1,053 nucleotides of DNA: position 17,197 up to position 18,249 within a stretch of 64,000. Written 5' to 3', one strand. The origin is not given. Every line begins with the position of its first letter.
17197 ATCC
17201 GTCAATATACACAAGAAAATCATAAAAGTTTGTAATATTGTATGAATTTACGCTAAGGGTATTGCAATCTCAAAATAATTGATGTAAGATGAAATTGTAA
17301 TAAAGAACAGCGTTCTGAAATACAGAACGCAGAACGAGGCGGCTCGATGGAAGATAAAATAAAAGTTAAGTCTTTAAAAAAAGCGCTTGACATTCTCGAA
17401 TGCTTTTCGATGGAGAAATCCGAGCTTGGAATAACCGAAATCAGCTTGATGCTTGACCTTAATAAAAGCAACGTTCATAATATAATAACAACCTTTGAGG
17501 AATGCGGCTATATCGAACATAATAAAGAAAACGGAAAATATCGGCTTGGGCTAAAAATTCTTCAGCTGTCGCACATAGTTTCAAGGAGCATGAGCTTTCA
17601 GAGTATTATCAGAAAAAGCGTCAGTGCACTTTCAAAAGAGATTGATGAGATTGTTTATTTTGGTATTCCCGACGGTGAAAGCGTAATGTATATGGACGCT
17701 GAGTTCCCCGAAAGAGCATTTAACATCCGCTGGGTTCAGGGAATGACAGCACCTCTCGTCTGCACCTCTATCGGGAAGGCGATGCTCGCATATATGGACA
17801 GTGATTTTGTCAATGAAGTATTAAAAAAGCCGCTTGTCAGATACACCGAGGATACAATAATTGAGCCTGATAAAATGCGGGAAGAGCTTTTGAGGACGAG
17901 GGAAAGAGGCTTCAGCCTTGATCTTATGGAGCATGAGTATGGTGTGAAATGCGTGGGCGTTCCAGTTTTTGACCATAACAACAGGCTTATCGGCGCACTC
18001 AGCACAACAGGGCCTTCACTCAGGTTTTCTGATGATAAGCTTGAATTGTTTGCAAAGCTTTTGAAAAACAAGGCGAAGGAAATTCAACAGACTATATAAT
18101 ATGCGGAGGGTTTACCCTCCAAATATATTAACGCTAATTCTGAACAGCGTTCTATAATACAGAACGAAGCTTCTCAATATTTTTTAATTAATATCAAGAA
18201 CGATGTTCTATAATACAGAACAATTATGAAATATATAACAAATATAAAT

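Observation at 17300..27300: IclR-regulated ten-gene cluster whose enzyme set fits catabolism of a 3-deoxy-2-ulosonic acid (KDO-type), imported by a TctCBA transporter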

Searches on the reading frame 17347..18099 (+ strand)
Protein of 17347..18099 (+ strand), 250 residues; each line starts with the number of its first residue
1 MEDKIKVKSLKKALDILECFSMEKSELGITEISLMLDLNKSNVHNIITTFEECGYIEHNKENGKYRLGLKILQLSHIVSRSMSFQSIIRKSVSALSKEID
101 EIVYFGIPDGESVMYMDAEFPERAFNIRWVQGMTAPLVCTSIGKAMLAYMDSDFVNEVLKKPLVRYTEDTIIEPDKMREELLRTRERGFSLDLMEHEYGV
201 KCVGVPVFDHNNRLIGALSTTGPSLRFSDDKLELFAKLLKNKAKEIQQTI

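Call 3: search_protein_families(library=pfam, proteins=[window:17347-18099:+])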
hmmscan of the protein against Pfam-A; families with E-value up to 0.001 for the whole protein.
window:17347-18099:+ (250 aa): 3 families
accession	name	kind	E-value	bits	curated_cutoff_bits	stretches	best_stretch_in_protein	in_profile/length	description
PF01614.24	IclR_C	-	3.7e-35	121.5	24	1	81-247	6-173/174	Bacterial transcriptional regulator IclR C-terminal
PF09339.16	HTH_IclR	-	1.9e-14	53.6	22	1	9-58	1-50/52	IclR helix-turn-helix domain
PF25212.1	HVO_A0114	-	0.00039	20.6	27.6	0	12-65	23-75/84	HVO_A0114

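Call 4: search_protein_families(library=ncbifam, proteins=[window:17347-18099:+])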
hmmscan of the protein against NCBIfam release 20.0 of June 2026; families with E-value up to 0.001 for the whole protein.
window:17347-18099:+ (250 aa): 7 families
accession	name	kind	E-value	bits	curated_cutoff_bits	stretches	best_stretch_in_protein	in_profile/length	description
TIGR02431.1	pcaR_pcaU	subfamily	3.5e-43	147.7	284.75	1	7-249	5-247/248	beta-ketoadipate pathway transcriptional regulators, PcaR/PcaU/PobR family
NF045644.1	TransRegBhcR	equivalog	5e-42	144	350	1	3-249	18-264/267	HTH-type transcriptional regulator BhcR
NF011671.1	PRK15090.1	equivalog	5.8e-41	140.4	275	1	7-248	10-251/256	DNA-binding transcriptional regulator KdgR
NF008601.2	PRK11569.1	equivalog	1.7e-28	99.6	380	1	6-248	25-270/276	glyoxylate bypass operon transcriptional repressor IclR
NF007548.0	PRK10163.1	equivalog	3e-18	65.9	406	1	8-248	22-263/271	HTH-type transcriptional repressor AllR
NF007341.0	PRK09834.1-3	equivalog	1.1e-08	34.5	269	1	5-218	5-225/274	DNA-binding transcriptional regulator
NF007339.0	PRK09834.1-1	equivalog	1e-06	28.3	299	1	7-244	20-260/271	DNA-binding transcriptional regulator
